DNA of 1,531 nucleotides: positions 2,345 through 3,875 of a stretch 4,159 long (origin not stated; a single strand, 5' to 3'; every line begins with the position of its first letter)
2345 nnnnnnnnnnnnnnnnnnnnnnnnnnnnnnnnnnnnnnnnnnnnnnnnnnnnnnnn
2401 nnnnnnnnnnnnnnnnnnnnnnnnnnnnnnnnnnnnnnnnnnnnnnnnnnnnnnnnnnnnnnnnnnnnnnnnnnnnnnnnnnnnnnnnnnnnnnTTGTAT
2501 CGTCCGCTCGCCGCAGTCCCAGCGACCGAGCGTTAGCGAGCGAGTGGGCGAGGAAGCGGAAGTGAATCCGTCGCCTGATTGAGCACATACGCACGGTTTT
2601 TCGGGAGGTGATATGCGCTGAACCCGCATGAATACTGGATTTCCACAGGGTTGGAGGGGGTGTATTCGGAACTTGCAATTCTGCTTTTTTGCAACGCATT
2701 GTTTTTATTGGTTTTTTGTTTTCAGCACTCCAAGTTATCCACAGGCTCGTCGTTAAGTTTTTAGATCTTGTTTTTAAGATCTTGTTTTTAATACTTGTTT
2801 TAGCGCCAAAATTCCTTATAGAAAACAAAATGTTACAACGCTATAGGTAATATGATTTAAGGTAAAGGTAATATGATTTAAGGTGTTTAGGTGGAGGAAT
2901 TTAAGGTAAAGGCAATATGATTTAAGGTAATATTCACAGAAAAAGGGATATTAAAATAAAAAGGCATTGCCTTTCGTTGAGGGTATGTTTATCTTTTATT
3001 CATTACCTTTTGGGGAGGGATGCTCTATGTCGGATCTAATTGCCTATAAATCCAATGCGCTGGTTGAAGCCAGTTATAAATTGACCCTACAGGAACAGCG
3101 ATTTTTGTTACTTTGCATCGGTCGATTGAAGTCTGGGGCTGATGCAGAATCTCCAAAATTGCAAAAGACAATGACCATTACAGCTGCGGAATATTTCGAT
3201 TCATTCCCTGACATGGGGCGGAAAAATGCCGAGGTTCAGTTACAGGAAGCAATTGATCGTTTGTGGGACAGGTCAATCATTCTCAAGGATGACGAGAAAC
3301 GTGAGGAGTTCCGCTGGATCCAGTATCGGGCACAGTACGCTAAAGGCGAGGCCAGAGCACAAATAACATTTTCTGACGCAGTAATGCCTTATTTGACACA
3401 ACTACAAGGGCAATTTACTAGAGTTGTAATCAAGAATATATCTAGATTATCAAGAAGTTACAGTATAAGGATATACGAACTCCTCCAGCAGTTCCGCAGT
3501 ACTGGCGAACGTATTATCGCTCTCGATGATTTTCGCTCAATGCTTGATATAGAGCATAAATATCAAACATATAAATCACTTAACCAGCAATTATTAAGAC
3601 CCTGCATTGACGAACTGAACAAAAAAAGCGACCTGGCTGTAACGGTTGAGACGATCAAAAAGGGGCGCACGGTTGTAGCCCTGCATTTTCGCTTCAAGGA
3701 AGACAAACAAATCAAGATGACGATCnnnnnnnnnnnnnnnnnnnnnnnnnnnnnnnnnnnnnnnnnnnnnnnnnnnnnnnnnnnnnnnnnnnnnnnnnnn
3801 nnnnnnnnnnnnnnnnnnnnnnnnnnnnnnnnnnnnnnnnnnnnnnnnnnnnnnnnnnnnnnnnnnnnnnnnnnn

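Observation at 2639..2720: Second, weaker DnaA-box-like site and T-tracts upstream of the canonical box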

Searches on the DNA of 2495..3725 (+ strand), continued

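Call 29: get_annotated_region(hit=H144, flank=600)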
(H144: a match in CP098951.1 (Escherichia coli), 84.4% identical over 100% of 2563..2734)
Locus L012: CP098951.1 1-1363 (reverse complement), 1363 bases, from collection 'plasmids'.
description: Escherichia coli strain RHB47-C06 plasmid unnamed4, complete sequence
organism: Escherichia coli (NCBI taxid 562)
taxonomy: Bacteria; Pseudomonadota; Gammaproteobacteria; Enterobacterales; Enterobacteriaceae; Escherichia; Escherichia coli
host: -; source: culture,Pooled faeces sample collected from floor of poultry farm; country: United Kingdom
typing (MOB-suite, as given by PLSDB): mobilizable; replicon rep_cluster_1778,rep_cluster_1778; relaxase MOBQ
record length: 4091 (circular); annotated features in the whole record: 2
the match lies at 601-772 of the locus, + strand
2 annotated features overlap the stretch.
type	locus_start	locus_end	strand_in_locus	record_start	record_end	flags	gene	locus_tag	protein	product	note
CDS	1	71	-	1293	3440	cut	-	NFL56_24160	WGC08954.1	MobA/MobL family protein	-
CDS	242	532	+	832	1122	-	-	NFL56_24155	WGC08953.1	mobilization protein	-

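Call 32: search_dna_similar(query=L007:2490-2700:+, collection=plasmids, mode=distant, max_rows=40, rows=best, max_evalue=0.01)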
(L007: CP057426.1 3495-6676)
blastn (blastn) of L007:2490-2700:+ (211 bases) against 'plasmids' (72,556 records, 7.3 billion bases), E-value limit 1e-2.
Records with a match: 461; places in all: 491; records where one place covers at least 80% of the query: 416.
Best place of each record, by identity: >=99% 1; 90-95% 2; 80-90% 7; 60-80% 451.
By first word of the organism name: Escherichia 382; Salmonella 41; Klebsiella 19; Shigella 13; Enterobacter 2; uncultured 1; Aeromonas 1; Citrobacter 1; Serratia 1.
By predicted mobility (MOB-suite, as given by PLSDB): mobilizable 444; conjugative 9; non-mobilizable 8.
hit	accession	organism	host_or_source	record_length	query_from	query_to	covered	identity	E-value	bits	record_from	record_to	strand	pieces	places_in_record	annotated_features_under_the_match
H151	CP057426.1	Escherichia coli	culture,Pooled pig faecal samples ...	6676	1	211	100%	100.0%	2e-103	381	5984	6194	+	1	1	none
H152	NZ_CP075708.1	Escherichia coli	Homo sapiens,stool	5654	1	211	100%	92.6%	3e-81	308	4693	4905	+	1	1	none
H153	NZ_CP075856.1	Escherichia coli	Homo sapiens,stool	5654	1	211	100%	92.6%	3e-81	308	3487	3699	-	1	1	none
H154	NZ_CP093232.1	Escherichia coli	Homo sapiens,ascites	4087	12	211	95%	77.9%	2e-32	145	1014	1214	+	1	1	none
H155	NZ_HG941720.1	Escherichia coli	-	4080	12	211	95%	77.3%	2e-33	150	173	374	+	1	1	none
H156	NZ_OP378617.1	Escherichia coli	-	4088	12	211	95%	77.3%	2e-33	150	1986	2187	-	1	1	none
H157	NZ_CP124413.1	Escherichia coli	environmental: river near WWTP effluent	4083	12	211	95%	77.3%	2e-33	150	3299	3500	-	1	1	none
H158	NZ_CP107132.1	Escherichia coli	Urine,human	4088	12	211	95%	77.3%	2e-33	150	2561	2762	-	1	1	none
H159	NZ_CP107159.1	Escherichia coli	Urine,human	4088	12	211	95%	77.3%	2e-33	150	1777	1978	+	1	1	none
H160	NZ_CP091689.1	Escherichia coli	river water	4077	12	211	95%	77.3%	2e-31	141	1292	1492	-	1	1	none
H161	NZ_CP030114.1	Escherichia coli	Homo sapiens,CSF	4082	12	211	95%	77.2%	6e-33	147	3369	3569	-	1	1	none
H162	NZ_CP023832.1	Escherichia coli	Homo sapiens,Bacterial isolate,feces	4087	12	211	95%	77.2%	6e-33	147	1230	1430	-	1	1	none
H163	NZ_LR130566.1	Escherichia coli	Homo sapiens,blood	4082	12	211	95%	77.2%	6e-33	147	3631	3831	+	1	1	none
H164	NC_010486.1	Escherichia coli SMS-3-5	-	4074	12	211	95%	77.2%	6e-33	147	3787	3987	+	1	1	none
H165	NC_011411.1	Escherichia coli SE11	-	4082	12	211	95%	77.2%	6e-33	147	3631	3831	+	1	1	none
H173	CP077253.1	Escherichia coli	Seth Lab strain,Seth Lab Isolate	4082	12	211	95%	77.2%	6e-33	147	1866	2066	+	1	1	none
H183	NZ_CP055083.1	Shigella flexneri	Shek Wu Hui WWTPs_116 WWTPs influent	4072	12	211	95%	77.2%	6e-33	147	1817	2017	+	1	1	none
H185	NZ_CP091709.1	Escherichia coli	river water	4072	12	211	95%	77.2%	6e-33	147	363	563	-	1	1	none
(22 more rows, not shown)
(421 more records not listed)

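Call 33: search_dna_similar(query=window:2590-2662:+, collection=plasmids, mode=distant, max_rows=60, rows=spread, max_evalue=1)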
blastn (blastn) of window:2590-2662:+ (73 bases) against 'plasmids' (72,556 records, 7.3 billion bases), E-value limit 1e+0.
Records with a match: 440; places in all: 464; records where one place covers at least 80% of the query: 429.
Best place of each record, by identity: >=99% 118; 95-99% 275; 90-95% 37; 80-90% 10.
By first word of the organism name: Escherichia 376; Salmonella 40; Shigella 13; Klebsiella 9; Aeromonas 1; uncultured 1.
By predicted mobility (MOB-suite, as given by PLSDB): mobilizable 427; conjugative 9; non-mobilizable 4.
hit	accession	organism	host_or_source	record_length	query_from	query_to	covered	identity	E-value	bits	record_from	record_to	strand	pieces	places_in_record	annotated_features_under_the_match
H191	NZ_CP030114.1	Escherichia coli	Homo sapiens,CSF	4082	1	73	100%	100.0%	3e-29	132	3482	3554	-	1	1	none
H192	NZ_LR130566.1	Escherichia coli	Homo sapiens,blood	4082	1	73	100%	100.0%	3e-29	132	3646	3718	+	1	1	none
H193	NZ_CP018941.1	Escherichia coli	Homo sapiens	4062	1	73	100%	100.0%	3e-29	132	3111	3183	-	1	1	none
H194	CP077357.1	Escherichia coli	-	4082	1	73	100%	100.0%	3e-29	132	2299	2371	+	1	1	none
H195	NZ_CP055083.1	Shigella flexneri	Shek Wu Hui WWTPs_116 WWTPs influent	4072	1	73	100%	100.0%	3e-29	132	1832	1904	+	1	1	none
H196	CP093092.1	Salmonella enterica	-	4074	1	73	100%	100.0%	3e-29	132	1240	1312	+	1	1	none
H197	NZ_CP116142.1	Escherichia coli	whole organism,ICU patient oral swab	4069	1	73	100%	100.0%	3e-29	132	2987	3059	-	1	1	none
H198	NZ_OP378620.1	Escherichia coli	-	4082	1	73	100%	100.0%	3e-29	132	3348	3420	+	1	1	none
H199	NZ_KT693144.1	Escherichia coli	ESBL clinical isolate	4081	1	73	100%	100.0%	3e-29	132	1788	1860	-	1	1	none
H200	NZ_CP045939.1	Shigella sonnei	Homo sapiens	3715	1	73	100%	100.0%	3e-29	132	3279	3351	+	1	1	none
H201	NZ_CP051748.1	Escherichia coli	Homo sapiens,whole organism,rectal swab ...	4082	1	73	100%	100.0%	3e-29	132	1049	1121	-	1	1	none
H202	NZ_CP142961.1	Escherichia coli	-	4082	1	73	100%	100.0%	3e-29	132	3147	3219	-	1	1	none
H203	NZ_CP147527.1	Escherichia coli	-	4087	1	73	100%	100.0%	3e-29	132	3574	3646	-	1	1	none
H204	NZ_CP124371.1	Escherichia coli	environmental: river near WWTP effluent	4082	1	73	100%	100.0%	3e-29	132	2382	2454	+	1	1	none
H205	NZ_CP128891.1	Escherichia coli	Homo sapiens,feces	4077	1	73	100%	100.0%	3e-29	132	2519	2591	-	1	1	none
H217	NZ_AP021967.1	Escherichia coli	-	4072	1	73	100%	97.3%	2e-26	123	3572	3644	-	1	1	none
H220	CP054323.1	Escherichia coli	Homo sapiens,whole organism,rectal swab ...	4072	1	73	100%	97.3%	2e-26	123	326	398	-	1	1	none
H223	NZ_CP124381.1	Escherichia coli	environmental: river/lake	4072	1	73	100%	97.3%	2e-26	123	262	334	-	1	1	none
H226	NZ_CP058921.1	Escherichia coli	Homo sapiens,urine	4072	1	73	100%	97.3%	2e-26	123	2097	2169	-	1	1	none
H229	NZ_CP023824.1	Escherichia coli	Homo sapiens,Bacterial isolate,feces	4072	1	71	97%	97.2%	2e-25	120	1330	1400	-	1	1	none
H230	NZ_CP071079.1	Escherichia coli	Homo sapiens,rectal swab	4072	1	71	97%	97.2%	2e-25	120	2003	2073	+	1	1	none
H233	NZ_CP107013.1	Salmonella enterica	patient,fecal sample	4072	1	71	97%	97.2%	2e-25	120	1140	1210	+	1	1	none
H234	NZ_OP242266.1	Escherichia coli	Homo sapiens,stool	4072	1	71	97%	97.2%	2e-25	120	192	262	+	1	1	none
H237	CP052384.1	Klebsiella pneumoniae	Homo sapiens,blood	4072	1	71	97%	97.2%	2e-25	120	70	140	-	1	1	none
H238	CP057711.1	Escherichia coli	culture,Pooled pig faecal samples ...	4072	1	71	97%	97.2%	2e-25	120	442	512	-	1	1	none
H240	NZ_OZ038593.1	Escherichia coli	-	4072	1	71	97%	97.2%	2e-25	120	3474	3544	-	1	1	none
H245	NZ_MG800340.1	Salmonella enterica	-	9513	1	72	99%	93.1%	1e-21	108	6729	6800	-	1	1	none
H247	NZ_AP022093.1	Escherichia coli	-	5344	2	71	96%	95.7%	3e-23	113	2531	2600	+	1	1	none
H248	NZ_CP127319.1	Escherichia coli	Gallus gallus domesticus,Cell ...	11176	1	64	88%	93.8%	6e-19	99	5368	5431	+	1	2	none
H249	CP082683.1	Salmonella enterica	ground turkey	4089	18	64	64%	89.4%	4e-8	64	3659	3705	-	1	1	none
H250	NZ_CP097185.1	Escherichia coli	pig manure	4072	36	71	49%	100.0%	4e-9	66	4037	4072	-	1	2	none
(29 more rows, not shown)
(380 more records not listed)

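Call 34: get_annotated_region(hit=H152, flank=1200)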
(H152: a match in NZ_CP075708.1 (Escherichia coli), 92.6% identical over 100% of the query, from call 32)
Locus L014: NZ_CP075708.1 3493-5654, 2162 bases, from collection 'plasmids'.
description: Escherichia coli strain STEC2018-607 plasmid pSTEC2018_607-k
organism: Escherichia coli (NCBI taxid 562)
taxonomy: Bacteria; Pseudomonadota; Gammaproteobacteria; Enterobacterales; Enterobacteriaceae; Escherichia; Escherichia coli
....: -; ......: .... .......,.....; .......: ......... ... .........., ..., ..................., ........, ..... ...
typing (MOB-suite, as given by PLSDB): mobilizable; relaxase MOBQ
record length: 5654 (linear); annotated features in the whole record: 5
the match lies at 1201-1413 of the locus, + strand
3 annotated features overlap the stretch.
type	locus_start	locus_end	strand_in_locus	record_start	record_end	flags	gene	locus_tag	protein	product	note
CDS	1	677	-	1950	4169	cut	mobQ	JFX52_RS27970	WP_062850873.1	MobQ family relaxase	-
CDS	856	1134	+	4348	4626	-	-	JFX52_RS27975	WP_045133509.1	hypothetical protein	-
CDS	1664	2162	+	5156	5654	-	-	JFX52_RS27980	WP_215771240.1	replication initiation protein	GO:0006270 - DNA replication initiation [Evidence IEA]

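Call 35: get_annotated_region(hit=H249, flank=700)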
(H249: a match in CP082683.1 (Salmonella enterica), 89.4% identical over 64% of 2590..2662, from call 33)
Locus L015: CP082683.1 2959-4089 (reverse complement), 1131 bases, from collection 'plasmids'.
description: Salmonella enterica subsp. enterica serovar Muenchen strain CVM N18S0476 plasmid pN18S0476, complete sequence
organism: Salmonella enterica (NCBI taxid 596)
taxonomy: Bacteria; Pseudomonadota; Gammaproteobacteria; Enterobacterales; Enterobacteriaceae; Salmonella; Salmonella enterica
host: -; source: ground turkey; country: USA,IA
typing (MOB-suite, as given by PLSDB): mobilizable; relaxase MOBQ
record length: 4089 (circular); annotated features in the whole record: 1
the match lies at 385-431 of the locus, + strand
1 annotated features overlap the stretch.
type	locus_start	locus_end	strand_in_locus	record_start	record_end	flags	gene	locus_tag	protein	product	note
CDS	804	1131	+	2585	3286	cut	-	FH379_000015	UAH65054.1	replication initiation protein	-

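Call 36: get_annotated_region(hit=H247, flank=700)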
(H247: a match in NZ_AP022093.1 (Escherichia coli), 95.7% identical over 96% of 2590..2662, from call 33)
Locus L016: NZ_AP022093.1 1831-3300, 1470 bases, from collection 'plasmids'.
description: Escherichia coli strain WP4-S18-ESBL-07 plasmid pWP4-S18-ESBL-07_6, complete sequence
organism: Escherichia coli (NCBI taxid 562)
taxonomy: Bacteria; Pseudomonadota; Gammaproteobacteria; Enterobacterales; Enterobacteriaceae; Escherichia; Escherichia coli
host: -; source: -; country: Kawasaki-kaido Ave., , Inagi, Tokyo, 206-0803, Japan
typing (MOB-suite, as given by PLSDB): mobilizable; replicon rep_cluster_1778; relaxase MOBQ
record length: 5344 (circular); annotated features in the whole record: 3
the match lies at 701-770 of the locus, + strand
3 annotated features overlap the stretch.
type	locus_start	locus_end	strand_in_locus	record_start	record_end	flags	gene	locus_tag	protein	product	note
CDS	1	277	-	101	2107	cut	mobQ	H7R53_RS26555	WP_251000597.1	MobQ family relaxase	-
CDS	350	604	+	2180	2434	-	mobC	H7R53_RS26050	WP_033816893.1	relaxase accessory protein MobC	-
CDS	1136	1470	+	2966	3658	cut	-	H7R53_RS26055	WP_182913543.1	replication initiation protein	GO:0006270 - DNA replication initiation [Evidence IEA]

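Call 37: get_annotated_region(hit=H248, flank=700)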
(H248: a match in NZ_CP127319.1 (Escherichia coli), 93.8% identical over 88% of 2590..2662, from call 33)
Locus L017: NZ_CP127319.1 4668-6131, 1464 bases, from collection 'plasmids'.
description: Escherichia coli strain Ch1 plasmid pCh104, complete sequence
organism: Escherichia coli (NCBI taxid 562)
taxonomy: Bacteria; Pseudomonadota; Gammaproteobacteria; Enterobacterales; Enterobacteriaceae; Escherichia; Escherichia coli
host: -; source: Gallus gallus domesticus,Cell culture,feces; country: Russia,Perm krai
typing (MOB-suite, as given by PLSDB): mobilizable; replicon rep_cluster_1778; relaxase MOBQ
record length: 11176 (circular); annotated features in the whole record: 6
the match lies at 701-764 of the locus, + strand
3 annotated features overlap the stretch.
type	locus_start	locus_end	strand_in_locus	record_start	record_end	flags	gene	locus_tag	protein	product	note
CDS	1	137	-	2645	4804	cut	mobQ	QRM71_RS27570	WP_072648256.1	MobQ family relaxase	-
CDS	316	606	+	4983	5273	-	-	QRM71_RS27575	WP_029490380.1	hypothetical protein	-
CDS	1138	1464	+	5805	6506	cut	-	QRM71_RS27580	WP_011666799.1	replication initiation protein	GO:0006270 - DNA replication initiation [Evidence IEA]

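Call 38: get_annotated_region(hit=H245, flank=700)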
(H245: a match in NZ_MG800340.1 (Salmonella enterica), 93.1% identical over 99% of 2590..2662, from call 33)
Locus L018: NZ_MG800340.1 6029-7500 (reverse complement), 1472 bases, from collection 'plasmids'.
description: Salmonella enterica subsp. enterica serovar Typhimurium strain AB243 plasmid pMCR-4.2_AB243, complete sequence
organism: Salmonella enterica (NCBI taxid 90371)
taxonomy: Bacteria; Pseudomonadota; Gammaproteobacteria; Enterobacterales; Enterobacteriaceae; Salmonella; Salmonella enterica
host: -; source: -; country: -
typing (MOB-suite, as given by PLSDB): mobilizable; replicon rep_cluster_1778; relaxase MOBQ
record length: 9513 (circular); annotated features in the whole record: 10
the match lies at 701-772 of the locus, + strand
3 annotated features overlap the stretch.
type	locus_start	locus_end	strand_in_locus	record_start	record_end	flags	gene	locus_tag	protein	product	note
CDS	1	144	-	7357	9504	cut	mobQ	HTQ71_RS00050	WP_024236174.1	MobQ family relaxase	-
CDS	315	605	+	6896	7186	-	-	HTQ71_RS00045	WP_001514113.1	hypothetical protein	-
CDS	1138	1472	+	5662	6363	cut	-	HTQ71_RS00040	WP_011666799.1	replication initiation protein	GO:0006270 - DNA replication initiation [Evidence IEA]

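Call 43: get_annotated_region(hit=H37, flank=1500)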
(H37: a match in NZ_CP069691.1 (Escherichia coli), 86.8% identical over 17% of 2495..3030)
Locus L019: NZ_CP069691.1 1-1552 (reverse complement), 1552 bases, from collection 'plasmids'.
description: Escherichia coli O176:H45 strain MIN9 plasmid pMUB-MIN9-9, complete sequence
organism: Escherichia coli (NCBI taxid 2810408)
taxonomy: Bacteria; Pseudomonadota; Gammaproteobacteria; Enterobacterales; Enterobacteriaceae; Escherichia; Escherichia coli
host: -; source: Homo sapiens; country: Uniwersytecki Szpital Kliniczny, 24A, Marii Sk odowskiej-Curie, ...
typing (MOB-suite, as given by PLSDB): mobilizable; replicon Col(MG828)
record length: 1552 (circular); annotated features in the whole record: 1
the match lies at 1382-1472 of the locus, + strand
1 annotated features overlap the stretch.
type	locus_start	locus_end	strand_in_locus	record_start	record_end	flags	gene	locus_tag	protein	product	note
CDS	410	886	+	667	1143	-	-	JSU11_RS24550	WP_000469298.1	helix-turn-helix domain-containing protein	-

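Call 44: get_annotated_region(hit=H59, flank=900)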
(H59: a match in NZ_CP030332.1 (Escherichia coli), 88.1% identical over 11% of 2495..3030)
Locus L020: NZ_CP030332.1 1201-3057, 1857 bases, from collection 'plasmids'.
description: Escherichia coli strain AR_452 plasmid unnamed2, complete sequence
organism: Escherichia coli (NCBI taxid 562)
taxonomy: Bacteria; Pseudomonadota; Gammaproteobacteria; Enterobacterales; Enterobacteriaceae; Escherichia; Escherichia coli
host: -; source: -; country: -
typing (MOB-suite, as given by PLSDB): mobilizable; replicon rep_cluster_2350; relaxase MOBP
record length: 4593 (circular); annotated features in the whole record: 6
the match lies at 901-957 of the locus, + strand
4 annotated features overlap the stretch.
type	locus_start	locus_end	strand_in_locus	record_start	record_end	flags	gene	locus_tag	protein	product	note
CDS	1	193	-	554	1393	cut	-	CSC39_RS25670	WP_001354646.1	hypothetical protein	-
CDS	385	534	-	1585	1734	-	-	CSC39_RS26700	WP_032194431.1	hypothetical protein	-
CDS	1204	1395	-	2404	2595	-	-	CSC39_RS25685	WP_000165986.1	Rop family plasmid primer RNA-binding protein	-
CDS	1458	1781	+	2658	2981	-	-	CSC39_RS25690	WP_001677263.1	MobC family plasmid mobilization relaxosome protein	-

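Call 65: search_dna_similar(query=L141:600-830:+, collection=plasmids, mode=distant, max_rows=40, rows=spread, max_evalue=0.01)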
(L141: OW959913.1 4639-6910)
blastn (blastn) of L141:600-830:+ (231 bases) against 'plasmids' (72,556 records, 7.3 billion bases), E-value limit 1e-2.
Records with a match: 18; places in all: 19; records where one place covers at least 80% of the query: 16.
Best place of each record, by identity: >=99% 8; 95-99% 5; 90-95% 4; 80-90% 1.
By first word of the organism name: Klebsiella 11; Escherichia 2; Enterobacter 2; Serratia 1; Citrobacter 1; Salmonella 1.
By predicted mobility (MOB-suite, as given by PLSDB): mobilizable 17; non-mobilizable 1.
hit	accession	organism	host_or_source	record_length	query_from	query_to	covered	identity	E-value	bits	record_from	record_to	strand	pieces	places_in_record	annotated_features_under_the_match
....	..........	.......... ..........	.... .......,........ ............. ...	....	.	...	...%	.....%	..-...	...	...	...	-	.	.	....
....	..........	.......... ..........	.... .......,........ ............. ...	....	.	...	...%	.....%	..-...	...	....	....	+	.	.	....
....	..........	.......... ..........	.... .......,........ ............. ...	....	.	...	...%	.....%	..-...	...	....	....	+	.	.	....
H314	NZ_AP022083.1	Klebsiella pneumoniae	-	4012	1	231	100%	99.1%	1e-111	408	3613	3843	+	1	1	none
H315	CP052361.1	Klebsiella pneumoniae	Homo sapiens,blood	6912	1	231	100%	99.1%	1e-111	408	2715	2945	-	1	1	none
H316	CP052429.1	Klebsiella pneumoniae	Homo sapiens,blood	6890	1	231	100%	99.1%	1e-111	408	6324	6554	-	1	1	none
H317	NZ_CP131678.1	Klebsiella pneumoniae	Homo sapiens,culture,blood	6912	1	231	100%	99.1%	1e-111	408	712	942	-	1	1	none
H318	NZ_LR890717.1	Escherichia coli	Homo sapiens,rectal swab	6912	1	231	100%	98.3%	6e-109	399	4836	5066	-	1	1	none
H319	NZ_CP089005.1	Klebsiella pneumoniae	Homo sapiens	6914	3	231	99%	97.4%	1e-104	385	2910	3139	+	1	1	none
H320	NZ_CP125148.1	Klebsiella pneumoniae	-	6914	3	231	99%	97.4%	1e-104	385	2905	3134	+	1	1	none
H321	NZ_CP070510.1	Serratia ureilytica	Dryococelus australis,pure bacterial ...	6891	1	231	100%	96.1%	7e-102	377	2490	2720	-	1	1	none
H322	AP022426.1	Klebsiella sp. STW0522-44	-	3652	1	231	100%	95.2%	4e-99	368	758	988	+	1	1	none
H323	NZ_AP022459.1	Enterobacter kobei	-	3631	1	231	100%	94.8%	2e-97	361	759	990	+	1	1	none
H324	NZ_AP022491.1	Citrobacter portucalensis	-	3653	1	231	100%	94.8%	2e-97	361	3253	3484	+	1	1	none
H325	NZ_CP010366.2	Enterobacter hormaechei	Homo sapiens,Biliary fluid,bodily fluid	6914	1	231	100%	93.1%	1e-92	345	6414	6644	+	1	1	none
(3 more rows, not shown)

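Call 66: get_annotated_region(hit=H325, flank=350)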
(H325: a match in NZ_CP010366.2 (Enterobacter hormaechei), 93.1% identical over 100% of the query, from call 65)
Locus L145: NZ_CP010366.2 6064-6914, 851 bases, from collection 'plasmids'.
description: Enterobacter hormaechei subsp. xiangfangensis strain 34978 plasmid p34978-13.828kb, complete sequence
organism: Enterobacter hormaechei (NCBI taxid 1296536)
taxonomy: Bacteria; Pseudomonadota; Gammaproteobacteria; Enterobacterales; Enterobacteriaceae; Enterobacter; Enterobacter hormaechei
host: -; source: Homo sapiens,Biliary fluid,bodily fluid; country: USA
typing (MOB-suite, as given by PLSDB): mobilizable; replicon rep_cluster_1778; relaxase MOBQ
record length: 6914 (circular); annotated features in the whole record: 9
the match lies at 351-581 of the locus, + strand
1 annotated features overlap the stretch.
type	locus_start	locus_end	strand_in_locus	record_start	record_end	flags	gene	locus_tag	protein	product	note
CDS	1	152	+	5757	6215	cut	traD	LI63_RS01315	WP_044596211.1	conjugal transfer protein TraD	-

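Call 67: get_annotated_region(hit=H323, flank=350)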
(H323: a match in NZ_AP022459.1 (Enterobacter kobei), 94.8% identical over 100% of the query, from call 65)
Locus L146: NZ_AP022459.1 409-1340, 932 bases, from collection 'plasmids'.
description: Enterobacter kobei strain STW0522-62 plasmid pSTW0522-62-7, complete sequence
organism: Enterobacter kobei (NCBI taxid 208224)
taxonomy: Bacteria; Pseudomonadota; Gammaproteobacteria; Enterobacterales; Enterobacteriaceae; Enterobacter; Enterobacter kobei
host: -; source: -; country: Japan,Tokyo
typing (MOB-suite, as given by PLSDB): mobilizable; replicon rep_cluster_1778; relaxase MOBQ
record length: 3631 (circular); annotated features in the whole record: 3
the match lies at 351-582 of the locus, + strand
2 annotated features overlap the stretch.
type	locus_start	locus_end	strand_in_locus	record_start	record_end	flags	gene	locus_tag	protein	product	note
CDS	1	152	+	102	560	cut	traD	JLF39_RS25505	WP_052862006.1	conjugal transfer protein TraD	-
CDS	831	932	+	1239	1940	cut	-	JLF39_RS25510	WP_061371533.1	replication initiation protein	GO:0006270 - DNA replication initiation [Evidence IEA]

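Call 68: get_annotated_region(hit=H321, flank=350)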
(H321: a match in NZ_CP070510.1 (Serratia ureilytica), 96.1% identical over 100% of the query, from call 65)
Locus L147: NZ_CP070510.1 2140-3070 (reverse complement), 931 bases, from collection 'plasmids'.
description: Serratia ureilytica strain AM923 plasmid unnamed2, complete sequence
organism: Serratia ureilytica (NCBI taxid 300181)
taxonomy: Bacteria; Pseudomonadota; Gammaproteobacteria; Enterobacterales; Yersiniaceae; Serratia; Serratia ureilytica
host: -; source: Dryococelus australis,pure bacterial culture,hemocoel swab; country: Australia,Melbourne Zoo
typing (MOB-suite, as given by PLSDB): mobilizable; replicon rep_cluster_1778; relaxase MOBQ
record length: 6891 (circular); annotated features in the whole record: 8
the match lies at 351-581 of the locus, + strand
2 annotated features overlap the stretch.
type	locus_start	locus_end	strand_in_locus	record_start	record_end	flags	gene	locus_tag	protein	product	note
CDS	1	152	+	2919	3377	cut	traD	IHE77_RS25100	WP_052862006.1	conjugal transfer protein TraD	-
CDS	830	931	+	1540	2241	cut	-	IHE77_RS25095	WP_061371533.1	replication initiation protein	GO:0006270 - DNA replication initiation [Evidence IEA]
